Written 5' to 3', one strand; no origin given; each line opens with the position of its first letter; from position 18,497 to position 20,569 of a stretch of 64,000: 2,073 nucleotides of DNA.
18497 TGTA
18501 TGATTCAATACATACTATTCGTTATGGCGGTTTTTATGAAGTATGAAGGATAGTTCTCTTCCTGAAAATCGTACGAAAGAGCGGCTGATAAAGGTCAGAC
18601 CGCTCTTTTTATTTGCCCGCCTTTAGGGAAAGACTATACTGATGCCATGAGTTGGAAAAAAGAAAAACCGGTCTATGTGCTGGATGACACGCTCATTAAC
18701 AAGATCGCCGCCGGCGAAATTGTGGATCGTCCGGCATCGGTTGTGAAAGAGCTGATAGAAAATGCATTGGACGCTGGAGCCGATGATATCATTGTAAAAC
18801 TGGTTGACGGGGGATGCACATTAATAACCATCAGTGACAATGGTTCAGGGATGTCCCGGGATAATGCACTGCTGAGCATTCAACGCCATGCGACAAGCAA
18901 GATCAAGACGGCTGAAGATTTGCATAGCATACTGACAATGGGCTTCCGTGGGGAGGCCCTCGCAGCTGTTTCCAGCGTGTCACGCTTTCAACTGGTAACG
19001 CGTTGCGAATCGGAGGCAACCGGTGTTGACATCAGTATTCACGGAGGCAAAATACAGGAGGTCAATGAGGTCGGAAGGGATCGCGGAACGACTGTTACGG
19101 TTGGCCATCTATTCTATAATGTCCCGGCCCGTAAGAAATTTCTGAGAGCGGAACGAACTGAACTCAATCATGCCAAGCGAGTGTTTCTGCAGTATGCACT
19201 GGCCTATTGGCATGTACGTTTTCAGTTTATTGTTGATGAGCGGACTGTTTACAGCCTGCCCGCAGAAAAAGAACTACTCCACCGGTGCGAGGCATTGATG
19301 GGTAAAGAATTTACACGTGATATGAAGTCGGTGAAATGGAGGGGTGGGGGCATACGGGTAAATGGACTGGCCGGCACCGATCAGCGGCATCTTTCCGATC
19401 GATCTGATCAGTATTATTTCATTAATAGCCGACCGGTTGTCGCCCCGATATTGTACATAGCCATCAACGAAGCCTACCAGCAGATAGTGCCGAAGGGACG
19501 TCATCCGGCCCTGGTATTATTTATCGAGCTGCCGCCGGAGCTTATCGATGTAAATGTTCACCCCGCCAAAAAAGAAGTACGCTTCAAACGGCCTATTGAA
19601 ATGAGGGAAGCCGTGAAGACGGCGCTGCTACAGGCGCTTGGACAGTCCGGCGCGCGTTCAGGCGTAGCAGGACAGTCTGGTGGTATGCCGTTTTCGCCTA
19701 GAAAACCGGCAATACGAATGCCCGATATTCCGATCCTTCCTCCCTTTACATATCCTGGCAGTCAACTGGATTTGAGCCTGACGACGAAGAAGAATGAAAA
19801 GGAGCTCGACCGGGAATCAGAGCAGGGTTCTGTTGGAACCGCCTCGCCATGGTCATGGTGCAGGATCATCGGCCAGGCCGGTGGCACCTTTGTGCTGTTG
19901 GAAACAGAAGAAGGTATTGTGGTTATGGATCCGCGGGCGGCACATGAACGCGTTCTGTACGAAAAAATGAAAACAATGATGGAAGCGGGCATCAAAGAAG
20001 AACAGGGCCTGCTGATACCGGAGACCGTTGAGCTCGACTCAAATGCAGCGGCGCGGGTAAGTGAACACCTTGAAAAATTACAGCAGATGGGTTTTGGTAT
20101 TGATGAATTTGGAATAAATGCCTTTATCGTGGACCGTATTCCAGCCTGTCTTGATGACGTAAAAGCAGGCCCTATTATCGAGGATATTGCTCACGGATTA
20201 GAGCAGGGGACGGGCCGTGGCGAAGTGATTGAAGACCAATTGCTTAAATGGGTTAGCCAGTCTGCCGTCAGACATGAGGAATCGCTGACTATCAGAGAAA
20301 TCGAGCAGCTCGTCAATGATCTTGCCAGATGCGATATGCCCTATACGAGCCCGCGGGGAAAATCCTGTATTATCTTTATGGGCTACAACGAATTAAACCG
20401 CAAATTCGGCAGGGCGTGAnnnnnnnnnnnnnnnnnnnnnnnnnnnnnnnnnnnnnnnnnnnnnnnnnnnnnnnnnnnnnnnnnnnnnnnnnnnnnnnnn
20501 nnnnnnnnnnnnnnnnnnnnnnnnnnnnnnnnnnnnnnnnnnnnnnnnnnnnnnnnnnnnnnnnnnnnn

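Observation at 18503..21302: Duplicated element of about 50 bp containing a conserved 9-codon mini-ORF, with one copy after rhaA and one inside the islet spacer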

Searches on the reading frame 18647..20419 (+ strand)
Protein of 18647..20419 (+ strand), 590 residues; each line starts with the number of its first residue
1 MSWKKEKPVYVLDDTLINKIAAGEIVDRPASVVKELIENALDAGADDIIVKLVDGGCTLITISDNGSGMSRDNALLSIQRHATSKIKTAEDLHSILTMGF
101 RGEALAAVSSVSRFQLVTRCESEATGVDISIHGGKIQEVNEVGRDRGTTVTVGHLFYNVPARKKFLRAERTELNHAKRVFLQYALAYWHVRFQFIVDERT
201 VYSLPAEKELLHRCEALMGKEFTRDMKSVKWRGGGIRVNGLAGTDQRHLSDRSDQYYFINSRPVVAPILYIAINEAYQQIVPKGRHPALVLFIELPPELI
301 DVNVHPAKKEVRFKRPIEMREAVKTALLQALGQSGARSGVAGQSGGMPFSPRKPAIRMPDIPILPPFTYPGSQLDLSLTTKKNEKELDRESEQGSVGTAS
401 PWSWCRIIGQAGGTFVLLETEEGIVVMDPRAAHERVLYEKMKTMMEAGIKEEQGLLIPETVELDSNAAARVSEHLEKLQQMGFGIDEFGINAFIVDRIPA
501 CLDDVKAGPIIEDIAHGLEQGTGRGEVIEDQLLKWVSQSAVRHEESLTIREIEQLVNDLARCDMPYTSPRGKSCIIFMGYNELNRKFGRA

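Call 7: search_protein_families(library=pfam, proteins=[window:18647-20419:+])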
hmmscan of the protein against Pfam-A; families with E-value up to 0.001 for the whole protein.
window:18647-20419:+ (590 aa): 4 families
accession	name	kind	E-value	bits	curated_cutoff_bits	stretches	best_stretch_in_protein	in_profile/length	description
PF01119.25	DNA_mis_repair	-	5.3e-32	110.4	26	1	216-331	3-118/119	DNA mismatch repair protein, C-terminal domain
PF08676.16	MutL_C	-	6.4e-31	107.4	25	1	408-545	1-140/142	MutL C terminal dimerisation domain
PF13589.12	HATPase_c_3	-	1.2e-10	41.9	25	1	30-131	4-105/137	Histidine kinase-, DNA gyrase B-, and HSP90-like ATPase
PF02518.31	HATPase_c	-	1.1e-07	32.7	26.4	1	27-152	4-105/111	Histidine kinase-, DNA gyrase B-, and HSP90-like ATPase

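Call 16: find_homologous_proteins(query=window:18647-20419:+, max_evalue=1e-50)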
Query window:18647-20419:+ (590 aa): 7999 proteins with E <= 1e-50 among 8000 candidates; the best 120 are listed.
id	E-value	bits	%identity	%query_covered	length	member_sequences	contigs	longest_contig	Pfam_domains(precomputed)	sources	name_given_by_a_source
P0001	0.0e+0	1332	100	100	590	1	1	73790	PF01119.26,PF08676.17,PF02518.32,PF13589.13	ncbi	-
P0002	2.8e-177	609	50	99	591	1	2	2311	PF01119.26,PF08676.17,PF02518.32,PF13589.13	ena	-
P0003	4.8e-177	608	50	98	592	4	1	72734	PF01119.26,PF08676.17,PF02518.32,PF13589.13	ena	-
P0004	1.6e-176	607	50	99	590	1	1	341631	PF01119.26,PF08676.17,PF02518.32,PF13589.13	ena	-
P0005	7.0e-176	604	49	99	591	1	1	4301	PF01119.26,PF08676.17,PF02518.32,PF13589.13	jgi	jgi:DNA mismatch repair protein MutL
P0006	1.4e-175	603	48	99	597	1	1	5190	PF01119.26,PF08676.17,PF02518.32,PF13589.13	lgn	-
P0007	2.0e-175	603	49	99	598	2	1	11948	PF01119.26,PF08676.17,PF02518.32,PF13589.13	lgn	-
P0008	8.7e-175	601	50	98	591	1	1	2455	PF01119.26,PF08676.17,PF02518.32,PF13589.13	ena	-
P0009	1.2e-174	600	48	99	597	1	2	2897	PF01119.26,PF08676.17,PF02518.32,PF13589.13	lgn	-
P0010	2.7e-174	599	48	98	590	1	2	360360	PF01119.26,PF08676.17,PF02518.32,PF13589.13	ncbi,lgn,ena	-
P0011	3.5e-174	599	49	98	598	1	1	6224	PF01119.26,PF08676.17,PF02518.32,PF13589.13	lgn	-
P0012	2.3e-173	596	49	98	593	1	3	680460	PF01119.26,PF08676.17,PF02518.32,PF13589.13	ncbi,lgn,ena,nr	ncbi:MAG TPA: DNA mismatch repair endonuclease MutL [Kiritimatiellia bacterium]|nr:DNA mismatch repa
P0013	3.5e-173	596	48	100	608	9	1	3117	PF01119.26,PF08676.17,PF02518.32,PF13589.13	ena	-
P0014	4.5e-173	595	48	98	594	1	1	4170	PF01119.26,PF08676.17,PF02518.32,PF13589.13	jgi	jgi:DNA mismatch repair protein MutL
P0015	4.8e-173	595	48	98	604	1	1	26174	PF01119.26,PF08676.17,PF02518.32,PF13589.13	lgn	-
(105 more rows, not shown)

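Call 17: find_encoding_contigs(protein=P0001, flank=10000, max_places=5)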
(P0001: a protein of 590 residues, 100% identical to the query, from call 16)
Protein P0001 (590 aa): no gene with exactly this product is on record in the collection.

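Call 35: find_encoding_contigs(protein=P0004, flank=6000, max_places=2)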
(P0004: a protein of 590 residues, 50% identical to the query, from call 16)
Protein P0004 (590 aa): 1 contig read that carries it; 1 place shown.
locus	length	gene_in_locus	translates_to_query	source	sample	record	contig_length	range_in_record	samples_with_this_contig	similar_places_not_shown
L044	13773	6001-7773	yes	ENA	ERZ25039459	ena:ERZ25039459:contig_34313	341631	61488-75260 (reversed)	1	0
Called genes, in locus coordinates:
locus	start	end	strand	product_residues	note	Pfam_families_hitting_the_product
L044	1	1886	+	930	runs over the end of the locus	PF07719:TPR_2 (faint), PF13174:TPR_6 (faint), PF13371:TPR_9 (faint), PF13428:TPR_14 (faint), PF13432:TPR_16 (faint), PF14559:TPR_19 (faint), PF13424:TPR_12 (faint), PF13525:YfiO (faint), +2 more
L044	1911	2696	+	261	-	PF07719:TPR_2 (faint), PF13174:TPR_6 (faint), PF13428:TPR_14 (faint), PF13525:YfiO (faint)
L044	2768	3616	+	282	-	PF01618:MotA_ExbB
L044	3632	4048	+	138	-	PF02472:ExbD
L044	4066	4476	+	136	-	PF02472:ExbD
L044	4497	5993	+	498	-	PF13243:SQHop_cyclase_C (faint)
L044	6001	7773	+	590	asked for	PF02518:HATPase_c, PF13589:HATPase_c_3, PF01119:DNA_mis_repair, PF08676:MutL_C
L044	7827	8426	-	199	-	-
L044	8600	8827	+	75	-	PF01176:eIF-1a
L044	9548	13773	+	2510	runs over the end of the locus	PF13313:DUF4082, PF02368:Big_2, PF05345:He_PIG, PF13313:DUF4082, PF02368:Big_2, PF05345:He_PIG, PF13313:DUF4082, PF02368:Big_2, +10 more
